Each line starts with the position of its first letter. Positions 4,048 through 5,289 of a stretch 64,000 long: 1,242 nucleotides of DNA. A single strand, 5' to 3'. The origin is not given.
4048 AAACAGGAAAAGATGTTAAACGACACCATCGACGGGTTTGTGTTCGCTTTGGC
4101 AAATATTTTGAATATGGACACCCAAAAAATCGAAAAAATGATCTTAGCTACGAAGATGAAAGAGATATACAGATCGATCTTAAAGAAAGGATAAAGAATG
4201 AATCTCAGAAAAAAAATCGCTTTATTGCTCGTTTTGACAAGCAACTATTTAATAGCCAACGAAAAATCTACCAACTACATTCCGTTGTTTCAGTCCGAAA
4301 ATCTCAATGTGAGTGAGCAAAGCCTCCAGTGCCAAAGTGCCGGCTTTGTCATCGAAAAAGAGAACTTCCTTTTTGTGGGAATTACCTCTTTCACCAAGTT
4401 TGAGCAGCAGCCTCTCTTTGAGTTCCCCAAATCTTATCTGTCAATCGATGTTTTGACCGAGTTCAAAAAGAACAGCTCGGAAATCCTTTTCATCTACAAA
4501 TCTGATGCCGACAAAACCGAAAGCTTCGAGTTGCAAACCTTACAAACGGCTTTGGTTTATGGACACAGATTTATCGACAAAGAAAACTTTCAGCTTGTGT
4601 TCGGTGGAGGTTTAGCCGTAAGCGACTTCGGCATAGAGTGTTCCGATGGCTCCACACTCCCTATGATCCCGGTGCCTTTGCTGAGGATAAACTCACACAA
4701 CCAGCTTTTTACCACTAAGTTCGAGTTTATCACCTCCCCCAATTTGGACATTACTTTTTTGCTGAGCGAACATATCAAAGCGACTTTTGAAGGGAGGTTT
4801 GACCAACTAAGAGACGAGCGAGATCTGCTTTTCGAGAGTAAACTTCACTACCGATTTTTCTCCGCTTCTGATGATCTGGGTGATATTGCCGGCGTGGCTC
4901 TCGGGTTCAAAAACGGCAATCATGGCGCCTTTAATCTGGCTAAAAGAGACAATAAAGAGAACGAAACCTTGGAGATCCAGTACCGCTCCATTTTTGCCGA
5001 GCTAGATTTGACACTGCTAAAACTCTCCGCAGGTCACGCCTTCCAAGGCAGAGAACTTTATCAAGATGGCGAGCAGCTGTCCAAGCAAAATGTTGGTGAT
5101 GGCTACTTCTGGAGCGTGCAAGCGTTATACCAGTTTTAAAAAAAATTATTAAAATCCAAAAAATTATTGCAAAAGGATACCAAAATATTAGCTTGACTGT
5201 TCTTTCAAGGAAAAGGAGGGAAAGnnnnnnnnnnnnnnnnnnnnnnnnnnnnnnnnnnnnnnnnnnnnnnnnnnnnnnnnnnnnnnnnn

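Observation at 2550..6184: TetR-controlled cassette: OMP-like protein, a -GGG-terminated beta-grasp-like protein translationally coupled to a minimal E1-like enzyme, and a divergent CPBP protease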

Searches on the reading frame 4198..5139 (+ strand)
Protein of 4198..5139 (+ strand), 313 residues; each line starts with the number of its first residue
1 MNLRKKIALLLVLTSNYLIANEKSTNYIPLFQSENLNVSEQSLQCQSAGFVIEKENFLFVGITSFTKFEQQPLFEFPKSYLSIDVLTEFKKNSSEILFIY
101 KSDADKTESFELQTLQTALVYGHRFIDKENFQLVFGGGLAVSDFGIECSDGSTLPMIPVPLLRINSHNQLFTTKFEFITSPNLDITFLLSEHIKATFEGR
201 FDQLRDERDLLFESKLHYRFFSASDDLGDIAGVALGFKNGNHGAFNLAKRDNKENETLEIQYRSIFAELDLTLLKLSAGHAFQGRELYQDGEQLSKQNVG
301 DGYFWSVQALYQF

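Call 3: search_protein_families(library=pfam, proteins=[window:4198-5139:+], max_evalue=0.1)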
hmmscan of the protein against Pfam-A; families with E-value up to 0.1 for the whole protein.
window:4198-5139:+ (313 aa): 0 families

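Call 4: search_protein_families(library=ncbifam, proteins=[window:4198-5139:+], max_evalue=0.1)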
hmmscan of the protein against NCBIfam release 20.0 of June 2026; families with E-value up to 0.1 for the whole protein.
window:4198-5139:+ (313 aa): 0 families

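Call 52: find_homologous_proteins(query=window:4198-5136:+, max_evalue=0.001)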
Query window:4198-5136:+ (313 aa): 49 proteins with E <= 0.001 among 1791 candidates.
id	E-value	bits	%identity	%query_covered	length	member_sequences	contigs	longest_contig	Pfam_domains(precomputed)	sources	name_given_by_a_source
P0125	5.0e-202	688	100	100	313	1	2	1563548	-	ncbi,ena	-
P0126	1.6e-118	414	61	100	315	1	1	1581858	-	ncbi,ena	-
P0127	2.9e-115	403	60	100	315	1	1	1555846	-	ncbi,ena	-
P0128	3.7e-95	337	50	96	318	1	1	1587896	-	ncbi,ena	-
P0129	2.5e-93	331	50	98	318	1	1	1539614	-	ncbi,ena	-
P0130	1.3e-80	289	48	92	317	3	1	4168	-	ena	-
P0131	6.6e-80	287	50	85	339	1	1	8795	-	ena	-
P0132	1.3e-77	279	44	98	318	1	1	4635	-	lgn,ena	-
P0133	1.5e-77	279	46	98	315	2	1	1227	-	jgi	-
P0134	2.8e-77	278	44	100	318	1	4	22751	-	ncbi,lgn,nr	ncbi:MAG: hypothetical protein K9N40_09085 [Candidatus Cloacimonetes bacterium]|nr:hypothetical prot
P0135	3.3e-75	271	42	98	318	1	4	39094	-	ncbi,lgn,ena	-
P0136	9.1e-75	270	44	98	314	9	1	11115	-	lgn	-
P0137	5.3e-70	254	47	83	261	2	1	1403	-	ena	-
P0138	3.1e-69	252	40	99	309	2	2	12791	-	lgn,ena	-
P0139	1.1e-68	250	41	97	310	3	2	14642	-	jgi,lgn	jgi:hypothetical protein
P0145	1.1e-61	227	41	100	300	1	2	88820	-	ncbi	-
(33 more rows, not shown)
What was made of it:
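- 4198..5139 (+): 313-aa secreted outer-membrane beta-barrel protein, co-operonic with TetR (the two ORFs are 3 nt apart). Separate module. It has 49 homologues in Cloacimonadota and Spirochaetes (call 52).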

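Call 53: find_encoding_contigs(protein=P0127, flank=6000, max_places=2)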
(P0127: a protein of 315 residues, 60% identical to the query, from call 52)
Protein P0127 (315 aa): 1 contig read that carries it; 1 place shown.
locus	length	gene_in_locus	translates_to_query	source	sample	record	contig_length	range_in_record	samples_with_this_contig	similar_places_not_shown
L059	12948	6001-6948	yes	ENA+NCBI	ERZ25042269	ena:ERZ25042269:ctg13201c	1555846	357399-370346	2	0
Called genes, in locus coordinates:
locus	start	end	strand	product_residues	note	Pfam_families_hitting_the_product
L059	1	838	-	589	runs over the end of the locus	PF12797:Fer4_2 (faint), PF01512:Complex1_51K, PF10589:NADH_4Fe-4S, PF12837:Fer4_6 (faint), PF14697:Fer4_21 (weak), PF12838:Fer4_7 (weak), PF13187:Fer4_9 (weak), PF00037:Fer4 (weak)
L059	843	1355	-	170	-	PF01257:2Fe-2S_thioredx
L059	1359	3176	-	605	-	PF02730:AFOR_N, PF01314:AFOR_C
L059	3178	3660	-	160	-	PF13484:Fer4_16 (faint), PF12838:Fer4_7, PF13247:Fer4_11, PF00037:Fer4, PF12797:Fer4_2 (weak), PF12837:Fer4_6, PF13237:Fer4_10 (weak), PF13187:Fer4_9 (weak), +1 more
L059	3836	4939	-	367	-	PF13518:HTH_28, PF13683:rve_3 (faint), PF13384:HTH_23 (weak), PF13551:HTH_29 (weak), PF13565:HTH_32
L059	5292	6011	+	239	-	PF00440:TetR_N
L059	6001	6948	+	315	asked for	-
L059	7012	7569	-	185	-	-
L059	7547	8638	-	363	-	PF13518:HTH_28, PF13683:rve_3 (faint), PF13384:HTH_23 (weak), PF13551:HTH_29 (weak), PF13565:HTH_32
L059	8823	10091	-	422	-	PF00270:DEAD, PF04851:ResIII, PF00271:Helicase_C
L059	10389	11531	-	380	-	PF05222:AlaDh_PNT_N, PF01262:AlaDh_PNT_C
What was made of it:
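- On AOR-linked MoaD-like/ThiF-like maturation pair (aorD/aorE gene order): AOR is elsewhere in the genome (call 53).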

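Call 54: find_encoding_contigs(protein=P0126, flank=6000, max_places=2)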
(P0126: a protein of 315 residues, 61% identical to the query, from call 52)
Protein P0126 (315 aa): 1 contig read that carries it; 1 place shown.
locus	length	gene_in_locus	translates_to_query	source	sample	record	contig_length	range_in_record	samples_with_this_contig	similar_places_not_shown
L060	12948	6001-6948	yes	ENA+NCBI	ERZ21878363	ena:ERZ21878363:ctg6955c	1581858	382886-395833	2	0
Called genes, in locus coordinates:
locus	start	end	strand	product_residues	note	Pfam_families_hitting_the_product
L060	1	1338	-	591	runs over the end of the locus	PF01512:Complex1_51K, PF10531:SLBB (weak), PF10589:NADH_4Fe-4S, PF12838:Fer4_7 (weak), PF13237:Fer4_10 (weak), PF14697:Fer4_21 (weak), PF13187:Fer4_9 (weak), PF00037:Fer4 (weak), +2 more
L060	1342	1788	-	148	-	PF01257:2Fe-2S_thioredx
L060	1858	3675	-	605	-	PF02730:AFOR_N, PF01314:AFOR_C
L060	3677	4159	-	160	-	PF13484:Fer4_16 (faint), PF13247:Fer4_11, PF13237:Fer4_10 (weak), PF12838:Fer4_7, PF00037:Fer4, PF12797:Fer4_2 (weak), PF12837:Fer4_6, PF13187:Fer4_9 (weak), +2 more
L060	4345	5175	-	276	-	PF02517:Rce1-like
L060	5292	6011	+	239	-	PF00440:TetR_N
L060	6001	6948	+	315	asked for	-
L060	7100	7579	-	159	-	-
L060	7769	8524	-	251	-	PF14512:TM1586_NiRdase (weak), PF00881:Nitroreductase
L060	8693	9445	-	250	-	-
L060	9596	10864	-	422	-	PF04851:ResIII, PF00270:DEAD, PF00271:Helicase_C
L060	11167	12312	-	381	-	PF05222:AlaDh_PNT_N, PF01262:AlaDh_PNT_C (weak)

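Call 55: find_encoding_contigs(protein=P0128, flank=6000, max_places=2)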
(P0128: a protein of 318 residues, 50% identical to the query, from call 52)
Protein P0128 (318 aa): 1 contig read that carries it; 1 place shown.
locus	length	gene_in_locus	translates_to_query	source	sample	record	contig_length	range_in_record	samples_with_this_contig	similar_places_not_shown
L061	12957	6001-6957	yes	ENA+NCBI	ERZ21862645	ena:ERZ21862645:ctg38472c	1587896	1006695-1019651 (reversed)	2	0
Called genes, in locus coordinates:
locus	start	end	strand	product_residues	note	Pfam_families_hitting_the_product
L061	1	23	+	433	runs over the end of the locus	PF01938:TRAM (weak), PF09445:Methyltransf_15 (faint), PF05958:tRNA_U5-meth_tr, PF02475:TRM5-TYW2_MTfase, PF03602:Cons_hypoth95 (weak), PF13847:Methyltransf_31 (weak)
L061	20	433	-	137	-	PF03013:Pyr_excise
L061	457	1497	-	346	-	PF03193:RsgA_GTPase, PF01926:MMR_HSR1 (weak)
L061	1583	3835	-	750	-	PF08267:Meth_synt_1, PF01717:Meth_synt_2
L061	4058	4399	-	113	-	PF04993:TfoX_N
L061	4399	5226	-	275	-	PF02517:Rce1-like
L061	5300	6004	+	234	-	PF00440:TetR_N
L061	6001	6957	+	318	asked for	-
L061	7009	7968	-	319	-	-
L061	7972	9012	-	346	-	-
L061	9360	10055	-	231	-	PF00872:Transposase_mut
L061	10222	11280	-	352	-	PF00872:Transposase_mut, PF01527:HTH_Tnp_1 (faint)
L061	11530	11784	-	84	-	-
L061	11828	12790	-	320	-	PF04227:Indigoidine_A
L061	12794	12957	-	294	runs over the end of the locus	PF00294:PfkB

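Call 66: find_encoding_contigs(protein=P0145, flank=5000, max_places=2)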
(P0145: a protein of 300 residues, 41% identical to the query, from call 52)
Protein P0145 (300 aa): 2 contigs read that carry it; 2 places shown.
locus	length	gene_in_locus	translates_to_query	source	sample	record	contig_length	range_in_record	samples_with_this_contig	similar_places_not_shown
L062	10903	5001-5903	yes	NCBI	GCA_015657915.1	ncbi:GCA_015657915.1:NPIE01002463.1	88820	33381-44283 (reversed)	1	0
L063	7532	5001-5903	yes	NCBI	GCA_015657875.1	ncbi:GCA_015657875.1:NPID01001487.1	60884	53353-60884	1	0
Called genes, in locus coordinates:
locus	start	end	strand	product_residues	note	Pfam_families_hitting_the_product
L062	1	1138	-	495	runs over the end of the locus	PF00370:FGGY_N, PF02782:FGGY_C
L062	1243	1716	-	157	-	-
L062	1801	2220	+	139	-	PF03061:4HBT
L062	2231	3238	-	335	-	PF00962:A_deaminase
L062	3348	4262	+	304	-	PF00196:GerE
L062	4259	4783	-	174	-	PF04191:PEMT (weak), PF04140:ICMT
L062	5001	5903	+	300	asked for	-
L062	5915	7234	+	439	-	PF05977:MFS_3, PF07690:MFS_1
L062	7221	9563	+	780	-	PF02687:FtsX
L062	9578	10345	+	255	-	PF00005:ABC_tran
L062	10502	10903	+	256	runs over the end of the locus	PF20240:DUF6597, PF00165:HTH_AraC (faint), PF12833:HTH_18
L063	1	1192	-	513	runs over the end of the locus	PF00370:FGGY_N, PF02782:FGGY_C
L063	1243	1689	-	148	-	-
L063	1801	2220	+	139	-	PF03061:4HBT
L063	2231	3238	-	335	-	PF00962:A_deaminase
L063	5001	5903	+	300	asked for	-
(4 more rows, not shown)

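Call 67: find_encoding_contigs(protein=P0134, flank=5000, max_places=2)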
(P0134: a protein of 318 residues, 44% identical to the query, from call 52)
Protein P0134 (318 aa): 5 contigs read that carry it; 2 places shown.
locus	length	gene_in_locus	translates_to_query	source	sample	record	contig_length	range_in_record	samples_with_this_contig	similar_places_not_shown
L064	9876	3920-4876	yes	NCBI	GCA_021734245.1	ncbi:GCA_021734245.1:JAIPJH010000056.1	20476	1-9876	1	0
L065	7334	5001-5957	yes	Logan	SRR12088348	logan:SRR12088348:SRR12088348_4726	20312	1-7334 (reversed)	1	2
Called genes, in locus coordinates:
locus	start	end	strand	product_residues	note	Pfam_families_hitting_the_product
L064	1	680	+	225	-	PF01075:Glyco_transf_9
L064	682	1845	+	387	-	PF13477:Glyco_trans_4_2, PF13439:Glyco_transf_4, PF13579:Glyco_trans_4_4, PF00534:Glycos_transf_1, PF13692:Glyco_trans_1_4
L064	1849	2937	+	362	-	PF02350:Epimerase_2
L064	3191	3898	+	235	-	PF00440:TetR_N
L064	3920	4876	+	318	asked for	-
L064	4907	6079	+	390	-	PF00144:Beta-lactamase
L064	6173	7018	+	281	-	PF02517:Rce1-like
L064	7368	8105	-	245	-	-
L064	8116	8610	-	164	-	PF11396:PepSY_like (faint)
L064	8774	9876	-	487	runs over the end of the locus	PF00672:HAMP, PF00512:HisKA, PF02518:HATPase_c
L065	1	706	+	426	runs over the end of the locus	PF13439:Glyco_transf_4 (faint)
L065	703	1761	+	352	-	PF01075:Glyco_transf_9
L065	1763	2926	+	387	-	PF13477:Glyco_trans_4_2, PF13439:Glyco_transf_4, PF13579:Glyco_trans_4_4, PF00534:Glycos_transf_1, PF13692:Glyco_trans_1_4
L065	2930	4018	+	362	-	PF02350:Epimerase_2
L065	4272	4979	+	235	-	PF00440:TetR_N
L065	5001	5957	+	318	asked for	-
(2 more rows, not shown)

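Call 71: predict_structure(alignment_id=A7)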
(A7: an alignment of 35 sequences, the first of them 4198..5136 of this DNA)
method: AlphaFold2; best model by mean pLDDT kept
length: 313 residues; sequences in the alignment: 35
mean_pLDDT: 87.0   pTM: 0.79
mean pLDDT of the five models: 87.0, 86.8, 86.4, 84.6, 84.6
residues with pLDDT >= 90: 184; 70-90: 85; 50-70: 38; < 50: 6
segments of 3 or more residues with pLDDT < 50: none
pLDDT, mean of each block of 10 residues (from residue 1): 66 60 78 95 95 94 93 80 94 95 77 84 96 96 67 79 95 93 93 95 87 97 84 97 68 73 97 94 91 88 96 75
secondary structure, 60 per line:
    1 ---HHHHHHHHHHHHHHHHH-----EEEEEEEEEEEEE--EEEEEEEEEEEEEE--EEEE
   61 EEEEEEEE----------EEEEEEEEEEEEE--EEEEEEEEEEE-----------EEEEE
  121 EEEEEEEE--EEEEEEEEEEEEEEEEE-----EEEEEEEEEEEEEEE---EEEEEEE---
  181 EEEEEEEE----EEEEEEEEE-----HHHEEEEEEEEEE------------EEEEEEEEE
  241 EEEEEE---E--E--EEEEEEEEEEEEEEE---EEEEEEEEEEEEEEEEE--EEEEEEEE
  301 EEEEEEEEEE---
elements in order: H4-20 E26-38 E41-54 E57-68 E79-91 E94-104 E116-128 E131-147 E153-167 E171-177 E181-188 E193-201 E210-219 E232-246 E256-270 E274-290 E293-310
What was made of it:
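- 4198..5139 (+): AF2 pLDDT 87, with an N-terminal signal helix plus 16 strands (call 71).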

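Call 73: fold_search(model_id=the predicted structure, library=pdb)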
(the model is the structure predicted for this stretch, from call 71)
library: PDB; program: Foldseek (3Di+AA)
matches with E <= 10: 889; with E <= 0.001: 88
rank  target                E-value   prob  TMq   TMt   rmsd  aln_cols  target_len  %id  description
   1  2iwv_A                6.7e-06  1.00  0.40  0.43  12.5       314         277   12  Structure of the monomeric outer membrane porin OmpG in the open and closed conformation (released 2006-08-14)
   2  8bys_A                6.7e-06  1.00  0.35  0.34  11.8       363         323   10  Outer membrane attachment porin OmpM1 from Veillonella parvula, native (released 2023-11-08)
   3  9a32_MODEL_1_A        1.7e-05  1.00  0.32  0.29  16.1       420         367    8  Model of E. coli OmpC by in-cell photo-crosslinking MS and deep learning (released 2023-02-24)
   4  3rbh_C                1.9e-05  1.00  0.23  0.20  19.1       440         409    8  Structure of alginate export protein AlgE from Pseudomonas aeruginosa (released 2011-07-27)
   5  3rbh_B                2.9e-05  1.00  0.23  0.19  19.2       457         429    8  Structure of alginate export protein AlgE from Pseudomonas aeruginosa (released 2011-07-27)
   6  2y2x_B                3.2e-05  1.00  0.36  0.31  13.6       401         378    8  Crystal Structure of Pseudomonas Aeruginosa OpdK with Vanillate (released 2011-12-28)
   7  5dl8_A                3.2e-05  1.00  0.35  0.30  13.2       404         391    8  Crystal structure of Acinetobacter baumannii OccAB4 (released 2016-02-03)
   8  5fp2_A                4.0e-05  1.00  0.25  0.18  17.0       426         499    9  Crystal structure of the siderophore receptor PirA from Pseudomonas aeruginosa (released 2015-12-09)
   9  3sy9_B                4.4e-05  1.00  0.34  0.30  13.9       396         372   10  Crystal structure of Pseudomonas aeruginosa OccD2 (OpdC) (released 2012-02-08)
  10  3sys_B                4.9e-05  1.00  0.35  0.31  13.6       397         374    8  Improved crystal structure of Pseudomonas aeruginosa OccK1 (OpdK) (released 2012-02-08)
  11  3rbh_D                4.9e-05  1.00  0.23  0.20  19.2       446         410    8  Structure of alginate export protein AlgE from Pseudomonas aeruginosa (released 2011-07-27)
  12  5fp2_B                4.9e-05  0.99  0.24  0.17  17.0       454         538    7  Crystal structure of the siderophore receptor PirA from Pseudomonas aeruginosa (released 2015-12-09)
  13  4azl_A                5.4e-05  0.99  0.23  0.19  19.4       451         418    9  In meso structure of alginate transporter, AlgE, from Pseudomoas aeruginosa, PAO1, crystal form 2. (released 2013-07-03)
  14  2y2x_A                5.9e-05  1.00  0.36  0.31  14.0       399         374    9  Crystal Structure of Pseudomonas Aeruginosa OpdK with Vanillate (released 2011-12-28)
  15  4e1t                  5.9e-05  1.00  0.26  0.31  16.0       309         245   12  X-ray crystal structure of the transmembrane beta-domain from invasin from Yersinia pseudotuberculosis (released 2012-06-13)
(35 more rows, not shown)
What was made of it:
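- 4198..5139 (+): Foldseek top hits are OmpG and OmpM1 at low TM of about 0.4 (call 73).
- Checked: The structure model supports this: pLDDT 87, a signal helix plus 16 strands, and porin-type top hits (calls 71, 73).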
